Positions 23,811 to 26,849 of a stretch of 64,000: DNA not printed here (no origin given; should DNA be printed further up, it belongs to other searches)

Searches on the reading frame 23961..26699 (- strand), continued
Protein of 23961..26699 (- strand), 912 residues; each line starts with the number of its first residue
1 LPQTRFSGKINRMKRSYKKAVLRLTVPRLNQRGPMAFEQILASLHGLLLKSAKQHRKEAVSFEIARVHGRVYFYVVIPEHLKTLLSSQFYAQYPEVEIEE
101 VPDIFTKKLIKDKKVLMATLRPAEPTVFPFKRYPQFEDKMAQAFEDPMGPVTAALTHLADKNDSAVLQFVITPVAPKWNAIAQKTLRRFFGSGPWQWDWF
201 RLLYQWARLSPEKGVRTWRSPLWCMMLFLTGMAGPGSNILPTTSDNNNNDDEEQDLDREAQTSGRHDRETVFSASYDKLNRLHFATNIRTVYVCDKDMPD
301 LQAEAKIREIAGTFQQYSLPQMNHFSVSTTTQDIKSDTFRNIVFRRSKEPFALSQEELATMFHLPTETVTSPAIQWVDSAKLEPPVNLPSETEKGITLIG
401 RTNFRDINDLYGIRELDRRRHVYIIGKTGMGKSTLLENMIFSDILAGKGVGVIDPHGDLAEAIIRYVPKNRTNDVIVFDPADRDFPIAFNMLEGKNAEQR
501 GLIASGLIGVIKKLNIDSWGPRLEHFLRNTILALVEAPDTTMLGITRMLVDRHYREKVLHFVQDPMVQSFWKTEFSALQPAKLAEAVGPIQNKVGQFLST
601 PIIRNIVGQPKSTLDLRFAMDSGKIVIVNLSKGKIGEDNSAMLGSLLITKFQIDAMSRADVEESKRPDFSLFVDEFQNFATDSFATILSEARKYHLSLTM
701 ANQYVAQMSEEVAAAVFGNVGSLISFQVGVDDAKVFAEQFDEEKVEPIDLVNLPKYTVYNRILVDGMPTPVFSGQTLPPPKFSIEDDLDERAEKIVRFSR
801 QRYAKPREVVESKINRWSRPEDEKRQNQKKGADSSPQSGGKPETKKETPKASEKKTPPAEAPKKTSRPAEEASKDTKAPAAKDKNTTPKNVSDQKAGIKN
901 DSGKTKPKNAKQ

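Call 5: find_homologous_proteins(query=window:23961-26699:-)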
Query window:23961-26699:- (912 aa): 3882 proteins with E <= 0.001 among 8000 candidates; the best 120 are listed.
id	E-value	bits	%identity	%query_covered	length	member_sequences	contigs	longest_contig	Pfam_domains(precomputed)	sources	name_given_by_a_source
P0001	0.0e+0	2044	100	99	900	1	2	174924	PF26449.1,PF10412.16,PF01935.24,PF12696.14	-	-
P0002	0.0e+0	1480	77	90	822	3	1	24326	PF26449.1,PF10412.16,PF01935.24,PF02534.21,PF12696.14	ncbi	-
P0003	0.0e+0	1471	78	91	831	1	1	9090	PF26449.1,PF01935.24,PF12696.14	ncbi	-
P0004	0.0e+0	1463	77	89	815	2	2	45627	PF26449.1,PF10412.16,PF01935.24,PF02534.21,PF12696.14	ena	-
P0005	0.0e+0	1453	78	89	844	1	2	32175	PF26449.1,PF10412.16,PF01935.24,PF02534.21,PF12696.14,PF25199.2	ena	-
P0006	0.0e+0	1451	76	89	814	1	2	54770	PF26449.1,PF10412.16,PF01935.24,PF02534.21,PF12696.14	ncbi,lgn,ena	-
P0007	0.0e+0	1448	77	89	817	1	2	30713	PF26449.1,PF10412.16,PF01935.24,PF02534.21,PF12696.14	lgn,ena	-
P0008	0.0e+0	1405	75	89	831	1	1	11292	PF26449.1,PF10412.16,PF01935.24,PF02534.21,PF12696.14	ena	-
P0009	0.0e+0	1402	76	88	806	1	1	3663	PF26449.1,PF10412.16,PF01935.24,PF02534.21,PF12696.14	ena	-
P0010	0.0e+0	1396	74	90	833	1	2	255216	PF26449.1,PF10412.16,PF01935.24,PF02534.21,PF12696.14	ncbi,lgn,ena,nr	ncbi:type IV secretion system DNA-binding domain-containing protein [Candidatus Gracilibacteria bact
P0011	0.0e+0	1386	73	90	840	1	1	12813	PF26449.1,PF10412.16,PF01935.24,PF02534.21,PF12696.14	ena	-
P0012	0.0e+0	1380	72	92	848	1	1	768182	PF26449.1,PF10412.16,PF01935.24,PF02534.21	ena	-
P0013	0.0e+0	1370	72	90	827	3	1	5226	PF26449.1,PF10412.16,PF01935.24,PF02534.21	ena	-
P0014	0.0e+0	1363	73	88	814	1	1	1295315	PF26449.1,PF10412.16,PF01935.24,PF02534.21,PF12696.14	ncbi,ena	-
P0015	0.0e+0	1362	73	89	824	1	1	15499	PF26449.1,PF10412.16,PF01935.24,PF02534.21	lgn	-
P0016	0.0e+0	1357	70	93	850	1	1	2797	PF26449.1,PF10412.16,PF01935.24,PF02534.21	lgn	-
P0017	0.0e+0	1348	69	93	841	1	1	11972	PF26449.1,PF10412.16,PF01935.24,PF02534.21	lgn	-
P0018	0.0e+0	1347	70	92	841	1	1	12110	PF26449.1,PF10412.16,PF01935.24,PF02534.21,PF12696.14,PF25199.2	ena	-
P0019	0.0e+0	1345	72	89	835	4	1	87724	PF26449.1,PF10412.16,PF01935.24,PF02534.21,PF12696.14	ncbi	-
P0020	0.0e+0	1342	69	93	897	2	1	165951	PF26449.1,PF10412.16,PF01935.24,PF02534.21,PF12696.14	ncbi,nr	ncbi:type IV secretion system DNA-binding domain-containing protein [Candidatus Gracilibacteria bact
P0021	0.0e+0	1333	70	91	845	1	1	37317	PF26449.1,PF10412.16,PF01935.24,PF02534.21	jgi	jgi:hypothetical protein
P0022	0.0e+0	1330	68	92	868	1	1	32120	PF26449.1,PF10412.16,PF01935.24,PF02534.21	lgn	-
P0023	0.0e+0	1327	71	90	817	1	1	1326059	PF26449.1,PF10412.16,PF01935.24,PF02534.21,PF12696.14,PF25199.2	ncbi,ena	-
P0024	0.0e+0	1323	70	89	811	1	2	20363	PF26449.1,PF10412.16,PF01935.24,PF02534.21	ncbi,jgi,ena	-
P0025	0.0e+0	1323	68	95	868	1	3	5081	PF26449.1,PF10412.16,PF01935.24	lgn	-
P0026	0.0e+0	1321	66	98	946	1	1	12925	PF26449.1,PF10412.16,PF01935.24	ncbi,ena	-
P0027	0.0e+0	1313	70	89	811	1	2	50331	PF26449.1,PF10412.16,PF01935.24,PF02534.21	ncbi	-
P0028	0.0e+0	1310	69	89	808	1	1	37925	PF26449.1,PF10412.16,PF01935.24,PF02534.21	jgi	jgi:hypothetical protein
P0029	0.0e+0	1304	69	90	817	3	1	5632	PF26449.1,PF10412.16,PF01935.24,PF02534.21,PF12696.14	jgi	-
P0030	0.0e+0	1303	70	90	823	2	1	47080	PF26449.1,PF10412.16,PF01935.24,PF02534.21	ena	-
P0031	0.0e+0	1300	68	90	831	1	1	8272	PF26449.1,PF10412.16,PF01935.24,PF02534.21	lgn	-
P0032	0.0e+0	1299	68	92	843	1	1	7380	PF26449.1,PF10412.16,PF01935.24,PF02534.21,PF12696.14,PF25199.2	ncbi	-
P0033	0.0e+0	1297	70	89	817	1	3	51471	PF26449.1,PF10412.16,PF01935.24,PF02534.21,PF12696.14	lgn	-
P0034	0.0e+0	1297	69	91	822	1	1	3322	PF26449.1,PF10412.16,PF01935.24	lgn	-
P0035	0.0e+0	1296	69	91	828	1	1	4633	PF26449.1,PF10412.16,PF01935.24,PF02534.21,PF12696.14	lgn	-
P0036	0.0e+0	1296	70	88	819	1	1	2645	PF26449.1,PF10412.16,PF01935.24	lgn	-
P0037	0.0e+0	1294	70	89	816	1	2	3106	PF26449.1,PF10412.16,PF01935.24,PF02534.21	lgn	-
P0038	0.0e+0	1290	69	90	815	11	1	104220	PF26449.1,PF10412.16,PF01935.24,PF02534.21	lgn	-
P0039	0.0e+0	1288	70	88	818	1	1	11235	PF26449.1,PF10412.16,PF01935.24,PF02534.21,PF12696.14,PF25199.2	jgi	jgi:hypothetical protein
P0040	0.0e+0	1286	66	92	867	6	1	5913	PF26449.1,PF10412.16,PF01935.24,PF02534.21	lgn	-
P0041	0.0e+0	1283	68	92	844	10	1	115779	PF26449.1,PF10412.16,PF01935.24,PF02534.21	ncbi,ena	-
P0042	0.0e+0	1282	69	88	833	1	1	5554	PF26449.1,PF10412.16,PF01935.24,PF02534.21,PF12696.14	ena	-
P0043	0.0e+0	1280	67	92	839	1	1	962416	PF26449.1,PF10412.16,PF01935.24,PF02534.21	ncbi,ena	-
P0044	0.0e+0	1278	68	93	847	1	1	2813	PF26449.1,PF10412.16,PF01935.24,PF02534.21,PF12696.14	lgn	-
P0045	0.0e+0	1278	66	91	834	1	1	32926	PF26449.1,PF10412.16,PF01935.24,PF02534.21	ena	-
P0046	0.0e+0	1275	68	92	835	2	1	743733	PF26449.1,PF10412.16,PF01935.24,PF02534.21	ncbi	-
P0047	0.0e+0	1275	67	94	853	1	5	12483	PF26449.1,PF10412.16,PF01935.24,PF02534.21,PF12696.14,PF25199.2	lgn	-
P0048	0.0e+0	1275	67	92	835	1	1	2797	PF26449.1,PF10412.16,PF01935.24,PF02534.21,PF12696.14,PF25199.2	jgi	jgi:hypothetical protein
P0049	0.0e+0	1274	69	89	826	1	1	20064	PF26449.1,PF10412.16,PF01935.24,PF02534.21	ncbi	-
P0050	0.0e+0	1272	66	93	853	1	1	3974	PF26449.1,PF10412.16,PF01935.24,PF02534.21,PF25199.2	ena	-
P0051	0.0e+0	1269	67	89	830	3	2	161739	PF26449.1,PF10412.16,PF01935.24,PF02534.21,PF12696.14,PF25199.2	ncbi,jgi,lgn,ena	-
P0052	0.0e+0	1268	67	90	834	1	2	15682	PF26449.1,PF10412.16,PF01935.24,PF02534.21,PF25199.2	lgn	-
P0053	0.0e+0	1267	67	91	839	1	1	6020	PF26449.1,PF10412.16,PF01935.24,PF02534.21,PF12696.14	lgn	-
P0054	0.0e+0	1263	66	93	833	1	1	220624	PF26449.1,PF10412.16,PF01935.24,PF02534.21,PF12696.14,PF25199.2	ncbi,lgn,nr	ncbi:MAG: type IV secretion system DNA-binding domain-containing protein [Candidatus Gracilibacteria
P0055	0.0e+0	1259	65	92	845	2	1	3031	PF26449.1,PF10412.16,PF01935.24,PF02534.21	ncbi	-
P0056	0.0e+0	1254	67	90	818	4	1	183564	PF26449.1,PF01935.24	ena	-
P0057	0.0e+0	1247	65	93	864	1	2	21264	PF26449.1,PF10412.16,PF01935.24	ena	-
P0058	0.0e+0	1237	70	86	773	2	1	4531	PF26449.1,PF10412.16,PF01935.24,PF02534.21,PF12696.14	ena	-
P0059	0.0e+0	1236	69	87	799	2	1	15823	PF26449.1,PF10412.16,PF01935.24,PF02534.21,PF12696.14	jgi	-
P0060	0.0e+0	1234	67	88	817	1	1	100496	PF26449.1,PF10412.16,PF01935.24,PF02534.21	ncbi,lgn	-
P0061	0.0e+0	1232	68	88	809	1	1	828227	PF26449.1,PF10412.16,PF01935.24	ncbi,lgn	-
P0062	0.0e+0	1231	65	93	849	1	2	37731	PF26449.1,PF10412.16,PF01935.24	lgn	-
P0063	0.0e+0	1230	63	93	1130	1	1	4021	PF26449.1,PF10412.16,PF01935.24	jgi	jgi:hypothetical protein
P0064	0.0e+0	1227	66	88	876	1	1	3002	PF26449.1,PF10412.16,PF01935.24,PF25199.2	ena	-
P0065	0.0e+0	1221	65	92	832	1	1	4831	PF26449.1,PF10412.16,PF01935.24,PF02534.21,PF25199.2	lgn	-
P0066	0.0e+0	1209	68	89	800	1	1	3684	PF26449.1,PF10412.16,PF01935.24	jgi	-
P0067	0.0e+0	1205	67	88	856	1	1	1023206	PF26449.1,PF10412.16,PF01935.24,PF02534.21,PF12696.14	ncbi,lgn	-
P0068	0.0e+0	1204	66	88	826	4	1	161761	PF26449.1,PF10412.16,PF01935.24,PF12696.14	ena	-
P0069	0.0e+0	1203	62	94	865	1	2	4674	PF26449.1,PF10412.16,PF01935.24,PF02534.21,PF12696.14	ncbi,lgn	ncbi:MAG TPA: type IV secretion system DNA-binding domain-containing protein [Candidatus Gracilibact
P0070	0.0e+0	1201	63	93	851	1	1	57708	PF26449.1,PF10412.16,PF01935.24,PF12696.14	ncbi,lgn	-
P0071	0.0e+0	1185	63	93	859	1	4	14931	PF26449.1,PF10412.16,PF01935.24,PF02534.21,PF12696.14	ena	-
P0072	0.0e+0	1147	62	90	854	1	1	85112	PF26449.1,PF10412.16,PF01935.24,PF02534.21,PF12696.14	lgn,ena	-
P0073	0.0e+0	1128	62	89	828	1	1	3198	PF26449.1,PF10412.16,PF01935.24,PF02534.21,PF12696.14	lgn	-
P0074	0.0e+0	1118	62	90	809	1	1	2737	PF26449.1,PF10412.16,PF01935.24,PF02534.21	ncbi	-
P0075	0.0e+0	1111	60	90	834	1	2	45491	PF26449.1,PF10412.16,PF01935.24,PF02534.21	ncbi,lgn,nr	ncbi:hypothetical protein CSB37_04300 [bacterium DOLZORAL124_38_8]|nr:MAG: hypothetical protein CSB3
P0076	0.0e+0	1082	59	88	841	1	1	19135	PF26449.1,PF10412.16,PF01935.24,PF02534.21,PF12696.14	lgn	-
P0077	0.0e+0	1050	67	63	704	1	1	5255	PF26449.1,PF10412.16,PF01935.24,PF02534.21,PF12696.14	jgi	-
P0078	7.7e-295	999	52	97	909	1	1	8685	PF26449.1,PF10412.16,PF01935.24,PF12696.14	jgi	-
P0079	5.0e-285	966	52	95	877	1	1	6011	PF26449.1,PF01935.24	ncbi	-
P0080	5.5e-277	940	71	65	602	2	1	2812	PF26449.1,PF10412.16,PF01935.24,PF02534.21,PF12696.14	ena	-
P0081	1.8e-276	938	52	93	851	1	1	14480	PF26449.1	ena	-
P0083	5.3e-258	877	49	94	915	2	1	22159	PF26449.1,PF10412.16,PF01935.24,PF12696.14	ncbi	-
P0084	8.9e-258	876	50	90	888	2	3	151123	PF26449.1,PF10412.16,PF01935.24,PF02534.21,PF12696.14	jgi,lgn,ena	-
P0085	2.0e-257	875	50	93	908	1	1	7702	PF26449.1,PF10412.16,PF01935.24,PF02534.21,PF12696.14,PF25199.2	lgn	-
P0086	7.5e-257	873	48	94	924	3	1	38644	PF26449.1,PF10412.16,PF01935.24,PF12696.14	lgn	-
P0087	1.4e-256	872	49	90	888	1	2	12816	PF26449.1,PF10412.16,PF01935.24,PF02534.21,PF12696.14,PF25199.2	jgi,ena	-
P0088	1.2e-255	869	47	93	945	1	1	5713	PF26449.1,PF10412.16,PF01935.24,PF12696.14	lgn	-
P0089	1.6e-255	869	48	92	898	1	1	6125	PF26449.1,PF10412.16,PF01935.24,PF02534.21,PF12696.14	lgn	-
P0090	1.7e-255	868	49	92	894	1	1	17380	PF26449.1,PF01935.24,PF12696.14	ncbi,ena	-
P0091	4.4e-255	867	50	90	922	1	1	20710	PF26449.1,PF10412.16,PF01935.24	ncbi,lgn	-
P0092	6.2e-255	867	49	90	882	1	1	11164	PF26449.1,PF10412.16,PF01935.24,PF12696.14,PF25199.2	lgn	-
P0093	1.3e-254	866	50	89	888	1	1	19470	PF26449.1,PF10412.16,PF01935.24,PF02534.21,PF12696.14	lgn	-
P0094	1.3e-254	866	51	90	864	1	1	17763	PF26449.1,PF10412.16,PF01935.24,PF02534.21,PF12696.14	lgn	-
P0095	2.6e-253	861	48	93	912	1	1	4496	PF26449.1,PF01935.24,PF02534.21,PF12696.14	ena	-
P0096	3.2e-253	861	50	88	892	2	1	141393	PF26449.1,PF10412.16,PF01935.24,PF02534.21,PF12696.14,PF25199.2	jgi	-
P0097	4.2e-253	861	50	89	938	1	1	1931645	PF26449.1,PF10412.16,PF01935.24,PF12696.14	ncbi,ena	-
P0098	4.0e-252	857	48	95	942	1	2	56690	PF26449.1,PF10412.16,PF01935.24,PF12696.14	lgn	-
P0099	4.6e-252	857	51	89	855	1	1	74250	PF26449.1,PF10412.16,PF01935.24,PF02534.21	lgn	-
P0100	5.5e-252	857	50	89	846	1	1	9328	PF26449.1,PF10412.16,PF01935.24,PF12696.14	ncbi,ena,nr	ncbi:MAG: type IV secretion system DNA-binding domain-containing protein [bacterium]|nr:type IV secr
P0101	6.9e-252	857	49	92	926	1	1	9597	PF26449.1,PF01935.24,PF02534.21,PF12696.14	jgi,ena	-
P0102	7.3e-252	856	49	88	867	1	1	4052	PF26449.1,PF01935.24,PF02534.21,PF12696.14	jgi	-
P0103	1.1e-251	856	51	90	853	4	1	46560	PF26449.1,PF10412.16,PF01935.24,PF02534.21,PF12696.14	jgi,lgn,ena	-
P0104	1.3e-251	856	49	90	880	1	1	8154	PF26449.1,PF01935.24,PF02534.21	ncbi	-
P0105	1.9e-251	855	48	94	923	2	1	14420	PF26449.1,PF01935.24,PF02534.21,PF12696.14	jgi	-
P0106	2.0e-251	855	47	94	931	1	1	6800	PF26449.1,PF01935.24,PF02534.21,PF12696.14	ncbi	-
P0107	5.7e-251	854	47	93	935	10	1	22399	PF26449.1,PF01935.24,PF02534.21,PF12696.14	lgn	-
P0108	7.1e-251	853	50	91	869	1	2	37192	PF26449.1,PF01935.24,PF02534.21,PF12696.14,PF25199.2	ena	-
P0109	7.1e-251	853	49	92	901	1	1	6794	PF26449.1,PF10412.16,PF01935.24,PF12696.14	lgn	-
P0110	9.0e-251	853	49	89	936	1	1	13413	PF26449.1,PF10412.16,PF01935.24,PF12696.14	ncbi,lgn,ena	-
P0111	9.3e-251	853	48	92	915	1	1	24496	PF26449.1,PF01935.24,PF02534.21,PF12696.14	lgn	-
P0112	1.8e-250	852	51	89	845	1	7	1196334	PF26449.1,PF10412.16,PF01935.24,PF02534.21,PF12696.14,PF25199.2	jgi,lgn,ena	jgi:hypothetical protein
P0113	2.0e-250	852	48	94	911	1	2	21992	PF26449.1,PF10412.16,PF01935.24,PF02534.21,PF12696.14,PF25199.2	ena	-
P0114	2.3e-250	852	48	89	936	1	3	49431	PF26449.1,PF10412.16,PF01935.24,PF02534.21,PF12696.14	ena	-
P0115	3.9e-250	851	50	88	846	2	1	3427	PF26449.1,PF01935.24,PF02534.21,PF12696.14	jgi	jgi:hypothetical protein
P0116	4.3e-250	851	49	92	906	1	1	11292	PF26449.1,PF10412.16,PF01935.24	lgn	-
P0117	4.6e-250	851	50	89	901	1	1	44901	PF26449.1,PF10412.16,PF01935.24,PF02534.21,PF12696.14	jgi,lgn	-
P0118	6.6e-250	850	48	93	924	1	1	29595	PF26449.1,PF10412.16,PF01935.24,PF02534.21,PF12696.14,PF25199.2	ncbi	-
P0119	7.3e-250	850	49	91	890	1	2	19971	PF26449.1,PF10412.16,PF01935.24,PF02534.21,PF12696.14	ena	-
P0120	9.0e-250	850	50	89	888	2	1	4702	PF26449.1,PF10412.16,PF01935.24,PF02534.21,PF12696.14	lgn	-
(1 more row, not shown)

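Call 8: find_encoding_contigs(protein=P0010, flank=8000, max_places=2)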
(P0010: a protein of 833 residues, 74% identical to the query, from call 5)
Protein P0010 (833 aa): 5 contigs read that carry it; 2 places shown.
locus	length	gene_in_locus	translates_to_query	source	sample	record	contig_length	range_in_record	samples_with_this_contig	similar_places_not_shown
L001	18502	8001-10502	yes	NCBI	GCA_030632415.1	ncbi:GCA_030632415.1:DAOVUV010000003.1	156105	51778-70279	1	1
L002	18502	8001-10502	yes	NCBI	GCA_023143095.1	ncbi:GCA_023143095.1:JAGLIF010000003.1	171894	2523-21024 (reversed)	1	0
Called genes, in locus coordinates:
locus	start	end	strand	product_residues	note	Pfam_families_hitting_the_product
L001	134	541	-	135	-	PF04977:DivIC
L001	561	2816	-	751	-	PF26449:DUF8128, PF02534:T4SS-DNA_transf, PF01935:DUF87 (weak)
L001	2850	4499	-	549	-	-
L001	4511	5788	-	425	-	PF08245:Mur_ligase_M, PF02875:Mur_ligase_C (weak)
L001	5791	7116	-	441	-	PF26299:MurL_N, PF26298:MurL_epimerase_C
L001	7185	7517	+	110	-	PF10066:DUF2304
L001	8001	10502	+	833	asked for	PF26449:DUF8128, PF02534:T4SS-DNA_transf (faint), PF01935:DUF87, PF10412:TrwB_AAD_bind, PF12696:TraG-D_C (weak)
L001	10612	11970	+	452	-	PF00614:PLDc (faint), PF13091:PLDc_2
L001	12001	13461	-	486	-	PF00749:tRNA-synt_1c, PF19269:Anticodon_2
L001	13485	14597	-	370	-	PF07963:N_methyl (faint)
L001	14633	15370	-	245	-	-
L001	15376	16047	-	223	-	-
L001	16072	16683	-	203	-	-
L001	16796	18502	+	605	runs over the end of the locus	PF00009:GTP_EFTU, PF01926:MMR_HSR1 (weak), PF22042:EF-G_D2 (weak), PF03144:GTP_EFTU_D2, PF00679:EFG_C, PF06421:LepA_C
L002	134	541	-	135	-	PF04977:DivIC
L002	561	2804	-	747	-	PF26449:DUF8128, PF02534:T4SS-DNA_transf, PF01935:DUF87 (weak)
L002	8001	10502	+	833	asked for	PF26449:DUF8128, PF02534:T4SS-DNA_transf (faint), PF01935:DUF87, PF10412:TrwB_AAD_bind, PF12696:TraG-D_C (weak)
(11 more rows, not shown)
